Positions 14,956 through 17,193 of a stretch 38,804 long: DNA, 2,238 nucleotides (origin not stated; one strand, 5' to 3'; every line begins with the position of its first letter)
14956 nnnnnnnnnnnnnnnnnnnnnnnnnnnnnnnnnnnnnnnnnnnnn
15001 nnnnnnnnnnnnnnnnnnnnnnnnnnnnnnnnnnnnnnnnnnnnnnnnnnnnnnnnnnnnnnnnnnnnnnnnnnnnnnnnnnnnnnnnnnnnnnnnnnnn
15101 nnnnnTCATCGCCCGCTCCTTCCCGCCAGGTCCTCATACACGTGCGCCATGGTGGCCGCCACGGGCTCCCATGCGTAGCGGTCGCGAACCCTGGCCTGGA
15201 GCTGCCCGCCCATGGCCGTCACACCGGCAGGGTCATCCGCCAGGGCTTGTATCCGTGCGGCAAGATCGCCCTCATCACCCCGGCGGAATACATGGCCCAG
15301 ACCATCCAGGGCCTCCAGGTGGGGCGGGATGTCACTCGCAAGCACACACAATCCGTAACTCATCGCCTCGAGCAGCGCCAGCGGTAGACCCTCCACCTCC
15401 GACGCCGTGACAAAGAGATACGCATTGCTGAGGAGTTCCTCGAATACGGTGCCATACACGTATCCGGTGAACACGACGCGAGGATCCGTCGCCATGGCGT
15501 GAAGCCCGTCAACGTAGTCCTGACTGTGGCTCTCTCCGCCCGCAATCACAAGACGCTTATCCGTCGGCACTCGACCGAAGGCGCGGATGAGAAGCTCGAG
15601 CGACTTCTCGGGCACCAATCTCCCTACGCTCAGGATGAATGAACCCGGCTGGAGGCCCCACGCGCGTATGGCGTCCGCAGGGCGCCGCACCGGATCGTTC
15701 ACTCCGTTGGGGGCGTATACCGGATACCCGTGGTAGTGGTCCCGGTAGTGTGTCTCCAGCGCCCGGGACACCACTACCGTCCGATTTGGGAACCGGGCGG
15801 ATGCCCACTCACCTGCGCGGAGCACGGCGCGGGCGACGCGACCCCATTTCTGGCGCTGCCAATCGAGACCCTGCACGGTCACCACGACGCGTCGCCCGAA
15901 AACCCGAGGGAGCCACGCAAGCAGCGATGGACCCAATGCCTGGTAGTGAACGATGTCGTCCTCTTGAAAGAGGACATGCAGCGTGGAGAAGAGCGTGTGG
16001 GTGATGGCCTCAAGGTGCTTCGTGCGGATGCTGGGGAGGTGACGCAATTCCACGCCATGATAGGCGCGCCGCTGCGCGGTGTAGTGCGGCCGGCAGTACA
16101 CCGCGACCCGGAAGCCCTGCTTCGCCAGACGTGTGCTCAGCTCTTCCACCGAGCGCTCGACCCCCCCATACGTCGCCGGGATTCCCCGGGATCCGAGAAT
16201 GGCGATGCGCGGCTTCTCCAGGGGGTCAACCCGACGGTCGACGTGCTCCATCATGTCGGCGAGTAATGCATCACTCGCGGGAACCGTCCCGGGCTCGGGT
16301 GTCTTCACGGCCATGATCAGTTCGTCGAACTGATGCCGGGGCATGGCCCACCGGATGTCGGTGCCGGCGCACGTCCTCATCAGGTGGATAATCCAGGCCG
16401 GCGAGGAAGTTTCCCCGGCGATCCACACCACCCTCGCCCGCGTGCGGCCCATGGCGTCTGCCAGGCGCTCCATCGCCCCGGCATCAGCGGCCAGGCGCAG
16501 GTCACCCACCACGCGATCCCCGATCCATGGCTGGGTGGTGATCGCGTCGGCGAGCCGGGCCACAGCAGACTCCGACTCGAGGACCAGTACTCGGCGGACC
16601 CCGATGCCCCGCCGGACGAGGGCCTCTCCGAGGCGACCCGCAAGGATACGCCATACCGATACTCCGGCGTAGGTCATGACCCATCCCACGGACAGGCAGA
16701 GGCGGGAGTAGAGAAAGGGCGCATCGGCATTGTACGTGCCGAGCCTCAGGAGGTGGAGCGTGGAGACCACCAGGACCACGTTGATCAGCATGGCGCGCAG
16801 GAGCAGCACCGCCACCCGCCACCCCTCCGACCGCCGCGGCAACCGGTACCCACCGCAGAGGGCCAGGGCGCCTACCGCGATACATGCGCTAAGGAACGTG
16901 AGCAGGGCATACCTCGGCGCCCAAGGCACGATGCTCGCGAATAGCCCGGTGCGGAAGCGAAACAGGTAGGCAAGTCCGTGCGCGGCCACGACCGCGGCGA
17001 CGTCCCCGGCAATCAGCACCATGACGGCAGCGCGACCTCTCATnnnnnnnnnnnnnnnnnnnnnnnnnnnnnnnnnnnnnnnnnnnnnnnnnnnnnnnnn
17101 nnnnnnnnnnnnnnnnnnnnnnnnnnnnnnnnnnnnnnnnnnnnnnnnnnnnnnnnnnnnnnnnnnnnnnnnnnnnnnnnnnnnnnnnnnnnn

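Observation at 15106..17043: Chimeric protein: a phosphoglycosyltransferase-like membrane/Rossmann N-module fused to a DUF1972-GT4 instead of a PGT catalytic domain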

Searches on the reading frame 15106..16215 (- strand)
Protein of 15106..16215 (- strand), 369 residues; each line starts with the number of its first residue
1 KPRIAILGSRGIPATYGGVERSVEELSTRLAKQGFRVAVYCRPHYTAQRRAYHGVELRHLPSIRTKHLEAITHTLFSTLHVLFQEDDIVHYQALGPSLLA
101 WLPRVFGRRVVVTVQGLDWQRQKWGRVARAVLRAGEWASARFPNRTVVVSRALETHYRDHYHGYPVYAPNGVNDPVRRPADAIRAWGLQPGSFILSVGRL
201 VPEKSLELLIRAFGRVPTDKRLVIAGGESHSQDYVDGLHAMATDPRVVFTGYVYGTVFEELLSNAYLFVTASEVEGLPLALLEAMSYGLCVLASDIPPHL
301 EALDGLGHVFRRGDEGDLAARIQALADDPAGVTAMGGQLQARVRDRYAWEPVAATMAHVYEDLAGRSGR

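Call 78: search_solved_structures(query=window:15106-16215:-, max_evalue=0.00001, show_alignments=1)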
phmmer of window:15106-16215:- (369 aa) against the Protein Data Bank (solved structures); distinct sequences matched with E-value up to 0.00001: 7.
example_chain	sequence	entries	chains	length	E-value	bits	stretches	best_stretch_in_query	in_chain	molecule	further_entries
6kih_A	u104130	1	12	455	5.5e-10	41.8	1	169-364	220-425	Tll1590 protein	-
7ec7_A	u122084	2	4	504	1.9e-07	33.4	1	162-330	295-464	Glycosyl transferase, group 1 family protein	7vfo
7ec3_A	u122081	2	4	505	1.9e-07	33.4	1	162-330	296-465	Glycosyl transferase, group 1 family protein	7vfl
7ec1_A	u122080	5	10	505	1.9e-07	33.4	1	162-330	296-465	Glycosyl transferase, group 1 family protein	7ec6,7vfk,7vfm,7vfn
8dvz_A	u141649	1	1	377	3.7e-06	29.2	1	259-360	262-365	N, N'-diacetylbacillosaminyl-diphospho-undecaprenol alpha-1,3-N-acetylgalactosaminyltransf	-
8dqd_A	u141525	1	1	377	9.6e-06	27.8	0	259-360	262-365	N, N'-diacetylbacillosaminyl-diphospho-undecaprenol alpha-1,3-N-acetylgalactosaminyltransf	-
8dvw_A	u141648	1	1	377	9.7e-06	27.8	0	259-360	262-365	N, N'-diacetylbacillosaminyl-diphospho-undecaprenol alpha-1,3-N-acetylgalactosaminyltransf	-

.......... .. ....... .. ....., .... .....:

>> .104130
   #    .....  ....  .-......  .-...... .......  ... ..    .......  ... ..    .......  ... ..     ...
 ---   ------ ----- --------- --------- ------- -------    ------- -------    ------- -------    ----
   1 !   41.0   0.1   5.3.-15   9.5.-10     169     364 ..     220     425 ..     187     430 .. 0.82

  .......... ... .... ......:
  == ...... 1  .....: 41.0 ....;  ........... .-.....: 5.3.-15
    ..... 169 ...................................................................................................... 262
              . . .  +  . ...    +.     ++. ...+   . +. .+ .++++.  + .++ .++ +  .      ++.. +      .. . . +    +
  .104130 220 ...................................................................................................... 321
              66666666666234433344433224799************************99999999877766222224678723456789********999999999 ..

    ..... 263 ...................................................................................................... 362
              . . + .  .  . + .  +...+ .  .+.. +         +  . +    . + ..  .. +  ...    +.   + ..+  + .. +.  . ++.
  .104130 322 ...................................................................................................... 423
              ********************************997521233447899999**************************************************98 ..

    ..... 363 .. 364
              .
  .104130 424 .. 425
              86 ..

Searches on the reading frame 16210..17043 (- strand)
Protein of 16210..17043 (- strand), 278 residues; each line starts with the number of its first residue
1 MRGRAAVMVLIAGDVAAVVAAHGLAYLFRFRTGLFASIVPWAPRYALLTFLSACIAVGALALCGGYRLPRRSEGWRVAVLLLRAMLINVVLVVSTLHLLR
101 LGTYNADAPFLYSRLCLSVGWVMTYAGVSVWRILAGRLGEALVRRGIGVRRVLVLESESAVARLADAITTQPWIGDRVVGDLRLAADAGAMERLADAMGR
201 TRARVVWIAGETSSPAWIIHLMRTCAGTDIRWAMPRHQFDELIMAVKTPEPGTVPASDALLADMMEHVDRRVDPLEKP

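Call 8: find_homologous_proteins(query=window:16210-17043:-, max_evalue=0.001)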
Query window:16210-17043:-: 8000 candidates shared short words with the query, none scored E <= 0.001.
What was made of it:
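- Tried and rejected: A word-indexed search with the N-module alone returned nothing (call 8).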

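Call 20: search_solved_structures(query=A1, max_evalue=1, show_alignments=2)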
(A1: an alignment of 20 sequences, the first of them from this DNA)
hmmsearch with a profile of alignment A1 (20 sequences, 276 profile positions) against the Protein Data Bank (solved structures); distinct sequences matched with E-value up to 1: 5.
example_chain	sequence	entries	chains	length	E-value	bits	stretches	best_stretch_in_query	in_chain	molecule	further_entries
30us_A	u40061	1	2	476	3.2e-08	36.3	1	8-225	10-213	UDP-Gal::undecaprenolphosphate Gal-1-P transferase WbaP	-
30wc_A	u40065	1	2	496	3.5e-08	36.2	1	8-225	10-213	Undecaprenyl-phosphate galactose phosphotransferase WbaP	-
9s7s_A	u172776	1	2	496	3.5e-08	36.2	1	8-225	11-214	UDP-Gal::undecaprenolphosphate Gal-1-P transferase WbaP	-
9s8l_A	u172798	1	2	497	3.6e-08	36.2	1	8-225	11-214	UDP-Gal::undecaprenolphosphate Gal-1-P transferase WbaP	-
8t53_A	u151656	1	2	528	5.6e-05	25.7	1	7-193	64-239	Undecaprenyl-phosphate galactose phosphotransferase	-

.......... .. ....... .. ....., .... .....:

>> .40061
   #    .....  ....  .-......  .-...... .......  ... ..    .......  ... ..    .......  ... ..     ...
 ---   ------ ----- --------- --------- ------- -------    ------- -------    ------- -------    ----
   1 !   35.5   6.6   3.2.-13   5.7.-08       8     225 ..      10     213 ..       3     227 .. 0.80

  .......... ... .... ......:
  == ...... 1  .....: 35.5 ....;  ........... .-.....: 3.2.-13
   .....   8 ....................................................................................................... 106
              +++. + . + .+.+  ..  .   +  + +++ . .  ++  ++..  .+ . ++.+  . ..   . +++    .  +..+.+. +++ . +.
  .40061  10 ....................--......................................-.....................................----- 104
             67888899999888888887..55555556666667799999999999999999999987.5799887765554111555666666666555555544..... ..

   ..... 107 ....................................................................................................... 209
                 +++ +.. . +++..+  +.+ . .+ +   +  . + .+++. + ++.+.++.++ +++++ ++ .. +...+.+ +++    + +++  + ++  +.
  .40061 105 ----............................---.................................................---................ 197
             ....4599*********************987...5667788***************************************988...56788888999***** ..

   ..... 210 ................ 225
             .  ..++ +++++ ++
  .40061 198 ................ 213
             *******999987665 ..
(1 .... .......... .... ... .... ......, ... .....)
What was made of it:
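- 16612..17043 (-): Four-helix transmembrane bundle, residues 1-144 (TM 2-31, 42-62, 74-98, 114-144). Predicted topology is N-in/C-in. Aligns to WbaP residues 10-~140 (call 20).
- On Large monotopic PGT (Lg-PGT): Profile alignment to WbaP residues 10-213 (call 20).
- Checked: A 20-sequence profile of the N-module hits only WbaP chains in the PDB (E 3e-8; call 20).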

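Call 30: search_protein_representatives(alignment_id=A1)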
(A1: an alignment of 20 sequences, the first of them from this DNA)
Query: 20 sequences, 276 profile positions. Proteins with E-value up to 0.001 (for the whole library): 6582; up to 1e-10: 1470; up to 1e-30: 19. The best 150 are listed.
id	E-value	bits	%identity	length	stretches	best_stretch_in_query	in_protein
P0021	5.0e-91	321.1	-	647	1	2-276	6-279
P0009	5.1e-89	314.5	-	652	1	10-276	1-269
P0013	2.5e-82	292.6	-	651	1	1-276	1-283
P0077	7.6e-79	281.1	-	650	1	1-276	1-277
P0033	1.2e-77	277.2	-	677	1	3-276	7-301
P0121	7.7e-54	199.1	-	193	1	2-184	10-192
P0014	8.3e-50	185.9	-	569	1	83-276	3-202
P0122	1.7e-46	175.0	-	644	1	1-276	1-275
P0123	1.6e-41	158.7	-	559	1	3-273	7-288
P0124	9.7e-41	156.1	-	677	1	4-273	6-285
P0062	4.9e-40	153.8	-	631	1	43-259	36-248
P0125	2.2e-39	151.7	-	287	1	42-275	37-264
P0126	2.5e-39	151.5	-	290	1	11-275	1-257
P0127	4.0e-39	150.8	-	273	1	4-253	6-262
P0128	6.5e-33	130.5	-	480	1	2-254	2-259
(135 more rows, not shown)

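Call 60: predict_structure(alignment_id=A1)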
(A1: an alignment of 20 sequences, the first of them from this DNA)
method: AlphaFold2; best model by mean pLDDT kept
length: 272 residues; sequences in the alignment: 20
mean_pLDDT: 89.1   pTM: 0.82
mean pLDDT of the five models: 89.1, 87.9, 85.1, 85.1, 85.0
residues with pLDDT >= 90: 153; 70-90: 108; 50-70: 11; < 50: 0
segments of 3 or more residues with pLDDT < 50: none
pLDDT, mean of each block of 10 residues (from residue 1): 86 98 92 75 90 98 92 93 98 94 85 90 98 95 92 89 92 93 76 89 90 79 84 91 85 78 87 68
secondary structure, 60 per line:
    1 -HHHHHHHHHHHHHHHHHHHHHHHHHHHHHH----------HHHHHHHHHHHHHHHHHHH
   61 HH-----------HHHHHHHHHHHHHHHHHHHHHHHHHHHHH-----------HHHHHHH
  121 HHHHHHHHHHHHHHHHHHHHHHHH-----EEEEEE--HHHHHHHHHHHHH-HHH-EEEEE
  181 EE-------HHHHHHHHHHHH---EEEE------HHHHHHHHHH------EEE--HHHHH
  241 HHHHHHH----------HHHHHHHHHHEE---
elements in order: H2-31 H42-62 H74-102 H114-144 E150-155 H158-170 E176-182 H190-201 E205-208 H215-224 E231-233 H236-247 H258-267

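Call 65: fold_search(model_id=the predicted structure, library=pdb)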
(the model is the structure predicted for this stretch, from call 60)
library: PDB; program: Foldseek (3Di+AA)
matches with E <= 10: 1647; with E <= 0.001: 1
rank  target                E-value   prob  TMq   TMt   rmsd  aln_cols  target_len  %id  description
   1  8t53_A                1.9e-04  1.00  0.58  0.42   5.1       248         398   14  S. enterica WbaP in a styrene maleic acid liponanoparticle (released 2024-02-14)
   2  8z0g                  5.6e-03  1.00  0.28  0.15  10.6       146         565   14  Crystal structure of NeIle complexed with isoleucine (released 2024-12-25)
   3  4q6w_A                5.9e-03  1.00  0.26  0.20  11.7       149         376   17  Crystal Structure of Periplasmic Binding Protein type 1 from Bordetella pertussis Tohama I complexed with 3-Hydroxy Be (released 2014-07-02)
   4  4q6w_B                7.5e-03  1.00  0.27  0.20  11.1       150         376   18  Crystal Structure of Periplasmic Binding Protein type 1 from Bordetella pertussis Tohama I complexed with 3-Hydroxy Be (released 2014-07-02)
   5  9jti                  9.2e-03  1.00  0.27  0.15  10.9       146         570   14  X-ray structure of NeIle indicator complexed with isoleucine (released 2024-12-25)
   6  5b04_D                9.2e-03  0.47  0.18  0.16  14.8       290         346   11  Crystal structure of the eukaryotic translation initiation factor 2B from Schizosaccharomyces pombe (released 2016-02-24)
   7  5cnj_A                9.7e-03  1.00  0.25  0.17  12.7       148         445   14  mGlur2 with glutamate analog (released 2015-09-09)
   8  8jbt_B                1.1e-02  0.87  0.23  0.27  16.9       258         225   16  B12-binding domain from Chloracidobacterium thermophilum MerR family protein, anaerobic light state (released 2024-11-13)
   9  8jbt_A                1.3e-02  0.84  0.24  0.27  16.6       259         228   16  B12-binding domain from Chloracidobacterium thermophilum MerR family protein, anaerobic light state (released 2024-11-13)
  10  1qo0_A                1.4e-02  1.00  0.27  0.21  10.8       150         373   15  Amide receptor of the amidase operon of Pseudomonas aeruginosa (AmiC) complexed with the negative regulator AmiR. (released 1999-12-23)
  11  3nnk_L                1.4e-02  0.99  0.23  0.16   7.2       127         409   16  Biochemical and Structural Characterization of a Ureidoglycine Aminotransferase in the Klebsiella pneumoniae Uric Acid (released 2010-07-07)
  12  8jbs_B                1.5e-02  0.92  0.24  0.29  17.0       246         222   16  B12-binding domain from Chloracidobacterium thermophilum MerR family protein, dark state (released 2024-11-13)
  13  4xas_B                1.6e-02  0.99  0.27  0.18  11.5       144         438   10  mGluR2 ECD ligand complex (released 2015-02-04)
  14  2liv                  1.7e-02  1.00  0.26  0.22  13.0       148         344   16  PERIPLASMIC BINDING PROTEIN STRUCTURE AND FUNCTION. REFINED X-RAY STRUCTURES OF THE LEUCINE/ISOLEUCINE/VALINE-BINDING PR (released 1989-07-12)
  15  1usg                  1.8e-02  1.00  0.26  0.21   6.0       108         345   13  L-leucine-binding protein, apo form (released 2003-12-18)
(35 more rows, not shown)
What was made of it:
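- On Large monotopic PGT (Lg-PGT): Foldseek match to 8T53_A at TMq 0.58 (call 65).
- Checked: The AF2 model of the N-module (pLDDT 89) has exactly one significant PDB fold match, S. enterica WbaP 8T53_A (E 1.9e-4, TMq 0.58; calls 60, 65).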
